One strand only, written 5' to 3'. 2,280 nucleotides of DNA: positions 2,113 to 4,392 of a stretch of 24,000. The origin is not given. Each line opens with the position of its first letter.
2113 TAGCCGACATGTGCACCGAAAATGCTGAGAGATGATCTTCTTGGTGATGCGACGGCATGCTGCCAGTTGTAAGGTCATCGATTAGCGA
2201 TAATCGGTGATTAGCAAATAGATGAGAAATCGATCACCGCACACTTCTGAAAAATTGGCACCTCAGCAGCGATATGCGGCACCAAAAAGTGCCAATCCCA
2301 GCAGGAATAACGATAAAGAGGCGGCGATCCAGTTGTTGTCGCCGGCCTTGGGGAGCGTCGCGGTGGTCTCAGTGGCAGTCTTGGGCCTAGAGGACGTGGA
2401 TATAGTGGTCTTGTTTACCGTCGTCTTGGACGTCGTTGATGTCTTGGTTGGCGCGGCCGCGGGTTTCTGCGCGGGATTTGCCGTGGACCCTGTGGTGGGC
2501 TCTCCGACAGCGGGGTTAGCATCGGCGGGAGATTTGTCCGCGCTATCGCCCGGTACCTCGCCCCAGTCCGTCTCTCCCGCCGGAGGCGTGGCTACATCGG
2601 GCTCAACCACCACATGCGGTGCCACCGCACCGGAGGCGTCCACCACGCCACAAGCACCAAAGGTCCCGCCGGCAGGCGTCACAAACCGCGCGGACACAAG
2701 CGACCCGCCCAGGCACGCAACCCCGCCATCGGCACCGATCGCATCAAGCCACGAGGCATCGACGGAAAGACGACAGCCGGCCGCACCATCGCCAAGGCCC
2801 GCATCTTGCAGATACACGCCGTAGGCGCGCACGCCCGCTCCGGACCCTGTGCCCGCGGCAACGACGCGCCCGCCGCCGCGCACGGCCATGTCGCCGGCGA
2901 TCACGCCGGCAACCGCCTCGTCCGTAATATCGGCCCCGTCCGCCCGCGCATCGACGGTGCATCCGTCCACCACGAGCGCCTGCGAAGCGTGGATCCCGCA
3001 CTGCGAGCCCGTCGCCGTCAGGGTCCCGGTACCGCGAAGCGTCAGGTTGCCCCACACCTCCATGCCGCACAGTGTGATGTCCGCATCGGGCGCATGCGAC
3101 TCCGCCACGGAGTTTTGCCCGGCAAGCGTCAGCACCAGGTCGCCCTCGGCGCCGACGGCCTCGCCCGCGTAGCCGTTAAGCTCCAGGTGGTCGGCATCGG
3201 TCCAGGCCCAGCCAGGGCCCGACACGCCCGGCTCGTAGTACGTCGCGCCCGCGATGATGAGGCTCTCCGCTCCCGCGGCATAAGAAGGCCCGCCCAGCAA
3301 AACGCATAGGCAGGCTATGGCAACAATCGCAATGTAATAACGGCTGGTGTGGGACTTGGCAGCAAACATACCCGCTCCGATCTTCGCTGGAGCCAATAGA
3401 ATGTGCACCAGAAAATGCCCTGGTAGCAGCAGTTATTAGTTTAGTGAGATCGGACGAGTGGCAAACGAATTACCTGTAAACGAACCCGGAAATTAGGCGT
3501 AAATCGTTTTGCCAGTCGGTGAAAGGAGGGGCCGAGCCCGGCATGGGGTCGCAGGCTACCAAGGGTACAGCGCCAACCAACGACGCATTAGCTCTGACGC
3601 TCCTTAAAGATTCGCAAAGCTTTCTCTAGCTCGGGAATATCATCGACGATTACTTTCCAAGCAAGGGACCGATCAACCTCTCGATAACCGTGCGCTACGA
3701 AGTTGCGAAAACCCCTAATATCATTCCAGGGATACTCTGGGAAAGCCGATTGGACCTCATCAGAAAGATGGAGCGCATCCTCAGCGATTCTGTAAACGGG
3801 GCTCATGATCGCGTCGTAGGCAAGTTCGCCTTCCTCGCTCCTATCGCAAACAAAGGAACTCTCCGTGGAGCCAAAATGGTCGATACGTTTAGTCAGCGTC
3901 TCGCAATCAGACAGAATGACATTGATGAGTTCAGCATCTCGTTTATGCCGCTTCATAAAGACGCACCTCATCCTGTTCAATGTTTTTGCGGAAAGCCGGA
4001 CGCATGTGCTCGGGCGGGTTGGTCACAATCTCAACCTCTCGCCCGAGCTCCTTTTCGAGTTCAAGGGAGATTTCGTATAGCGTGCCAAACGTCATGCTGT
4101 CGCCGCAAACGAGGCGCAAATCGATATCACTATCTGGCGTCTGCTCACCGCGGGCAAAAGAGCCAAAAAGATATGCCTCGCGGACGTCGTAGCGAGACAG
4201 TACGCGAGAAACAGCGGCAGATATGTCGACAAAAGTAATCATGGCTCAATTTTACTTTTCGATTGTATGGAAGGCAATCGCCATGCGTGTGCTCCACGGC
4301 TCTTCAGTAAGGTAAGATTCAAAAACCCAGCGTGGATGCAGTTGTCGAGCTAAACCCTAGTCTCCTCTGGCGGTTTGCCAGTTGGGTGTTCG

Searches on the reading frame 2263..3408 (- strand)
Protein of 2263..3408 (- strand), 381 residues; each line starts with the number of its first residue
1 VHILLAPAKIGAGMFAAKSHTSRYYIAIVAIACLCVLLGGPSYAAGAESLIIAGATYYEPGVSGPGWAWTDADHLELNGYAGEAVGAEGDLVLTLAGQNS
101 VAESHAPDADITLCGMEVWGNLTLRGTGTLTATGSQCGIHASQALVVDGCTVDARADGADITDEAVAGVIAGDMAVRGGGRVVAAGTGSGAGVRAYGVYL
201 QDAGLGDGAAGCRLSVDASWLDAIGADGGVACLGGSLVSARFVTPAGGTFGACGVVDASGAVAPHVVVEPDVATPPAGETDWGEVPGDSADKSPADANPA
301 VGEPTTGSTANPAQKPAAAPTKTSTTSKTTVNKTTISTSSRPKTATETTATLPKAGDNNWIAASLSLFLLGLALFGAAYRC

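Call 5: search_protein_families(library=pfam, proteins=[window:2263-3408:-], max_evalue=0.01)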
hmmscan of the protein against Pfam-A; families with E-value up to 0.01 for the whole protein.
window:2263-3408:- (381 aa): 1 family
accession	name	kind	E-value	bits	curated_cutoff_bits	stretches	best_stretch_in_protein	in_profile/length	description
PF14262.12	Cthe_2159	-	0.0096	15.7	25.8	0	120-180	91-152/262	Carbohydrate-binding domain-containing protein Cthe_2159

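Call 6: search_protein_families(library=padloc, proteins=[window:2263-3408:-], max_evalue=0.01)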
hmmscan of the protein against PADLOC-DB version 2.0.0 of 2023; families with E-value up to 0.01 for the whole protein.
window:2263-3408:- (381 aa): 0 families

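Call 8: search_protein_families(library=ncbifam, proteins=[window:2263-3408:-], max_evalue=0.01)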
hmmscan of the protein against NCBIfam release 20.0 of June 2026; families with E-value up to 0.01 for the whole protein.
window:2263-3408:- (381 aa): 0 families

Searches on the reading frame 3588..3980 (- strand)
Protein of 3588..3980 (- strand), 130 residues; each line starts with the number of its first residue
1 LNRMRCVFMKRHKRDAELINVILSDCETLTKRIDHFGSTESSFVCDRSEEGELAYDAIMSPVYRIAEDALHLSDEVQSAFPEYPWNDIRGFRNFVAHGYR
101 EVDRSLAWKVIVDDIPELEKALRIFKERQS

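Call 5: search_protein_families(library=pfam, proteins=[window:3588-3980:-], max_evalue=0.01)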
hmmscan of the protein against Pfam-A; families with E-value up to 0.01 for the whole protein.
window:3588-3980:- (130 aa): 1 family
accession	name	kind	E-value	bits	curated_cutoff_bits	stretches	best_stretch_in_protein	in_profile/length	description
PF01934.22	HepT-like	-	1.8e-14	53.9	23.5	1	46-122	18-117/120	Ribonuclease HepT-like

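Call 6: search_protein_families(library=padloc, proteins=[window:3588-3980:-], max_evalue=0.01)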
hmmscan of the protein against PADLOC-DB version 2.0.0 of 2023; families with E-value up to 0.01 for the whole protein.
window:3588-3980:- (130 aa): 0 families

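Call 8: search_protein_families(library=ncbifam, proteins=[window:3588-3980:-], max_evalue=0.01)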
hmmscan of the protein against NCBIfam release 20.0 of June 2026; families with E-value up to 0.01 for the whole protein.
window:3588-3980:- (130 aa): 1 family
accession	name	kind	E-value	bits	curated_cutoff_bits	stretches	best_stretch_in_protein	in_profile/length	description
NF047751.1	HepT_toxin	equivalog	5.1e-05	23.1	60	1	85-120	84-119/120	type VII toxin-antitoxin system HepT family RNase toxin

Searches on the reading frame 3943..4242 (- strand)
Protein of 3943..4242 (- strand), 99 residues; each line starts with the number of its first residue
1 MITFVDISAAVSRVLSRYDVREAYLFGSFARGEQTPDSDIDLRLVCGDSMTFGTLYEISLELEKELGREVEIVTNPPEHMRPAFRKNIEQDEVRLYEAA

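Call 5: search_protein_families(library=pfam, proteins=[window:3943-4242:-], max_evalue=0.01)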
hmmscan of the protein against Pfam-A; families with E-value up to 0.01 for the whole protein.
window:3943-4242:- (99 aa): 4 families
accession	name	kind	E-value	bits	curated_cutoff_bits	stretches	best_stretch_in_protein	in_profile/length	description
PF18765.7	Polbeta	-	1.2e-15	57.8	26.9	1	13-97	5-89/93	Polymerase beta, Nucleotidyltransferase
PF01909.29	NTP_transf_2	-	2.9e-14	53.6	21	1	12-90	6-88/93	Nucleotidyltransferase domain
PF22600.2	MTPAP-like_central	-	0.0026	18.3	27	1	10-49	32-68/139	Poly(A) RNA polymerase, mitochondrial-like, central palm domain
PF03445.19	DUF294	-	0.0066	16.8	21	1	24-48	53-77/138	Putative nucleotidyltransferase DUF294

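Call 6: search_protein_families(library=padloc, proteins=[window:3943-4242:-], max_evalue=0.01)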
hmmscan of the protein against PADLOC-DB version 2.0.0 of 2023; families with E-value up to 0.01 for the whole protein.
window:3943-4242:- (99 aa): 11 families
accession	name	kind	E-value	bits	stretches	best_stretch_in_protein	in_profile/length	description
PDLC04904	PDC-S09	-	1.5e-18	64.9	1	9-96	14-99/104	-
PDLC04906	PDC-S09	-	1.3e-17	62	1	14-91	18-94/98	-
PDLC04902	PDC-S09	-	5.2e-17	60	1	9-96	10-95/97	-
PDLC04368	PDC-M05A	-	5.3e-12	44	1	19-81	106-167/201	-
PDLC04907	PDC-S09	-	4e-11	41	1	8-49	15-56/114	-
PDLC04905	PDC-S09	-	1.1e-10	39.8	1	8-97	9-100/101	-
PDLC04903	PDC-S09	-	1.9e-08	32.6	1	20-71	26-77/108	-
PDLC04372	PDC-M05A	-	7.8e-08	30.8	1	17-92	73-143/167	-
PDLC04369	PDC-M05A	-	7.9e-05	20.4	1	12-70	96-152/201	-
PDLC04778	PDC-M70A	-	0.00061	17.2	1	18-64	46-90/355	-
PDLC04370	PDC-M05A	-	0.00065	17.6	1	19-90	106-181/194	-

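Call 8: search_protein_families(library=ncbifam, proteins=[window:3943-4242:-], max_evalue=0.01)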
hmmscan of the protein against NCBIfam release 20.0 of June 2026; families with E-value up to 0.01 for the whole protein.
window:3943-4242:- (99 aa): 3 families
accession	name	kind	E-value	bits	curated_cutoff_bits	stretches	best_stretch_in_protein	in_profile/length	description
NF047752.1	MntA_antitoxin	equivalog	5.9e-14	51.8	60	1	17-97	4-82/106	type VII toxin-antitoxin system MntA family adenylyltransferase antitoxin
NF051895.1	anti_phage_HalB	equivalog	4.2e-06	26.5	190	1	25-49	4-28/211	anti-phage Hailong system nucleotidyltransferase HalB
NF012212.1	ANT_9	subfamily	0.0042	16.4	340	1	19-51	20-52/249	aminoglycoside nucleotidyltransferase ANT(9)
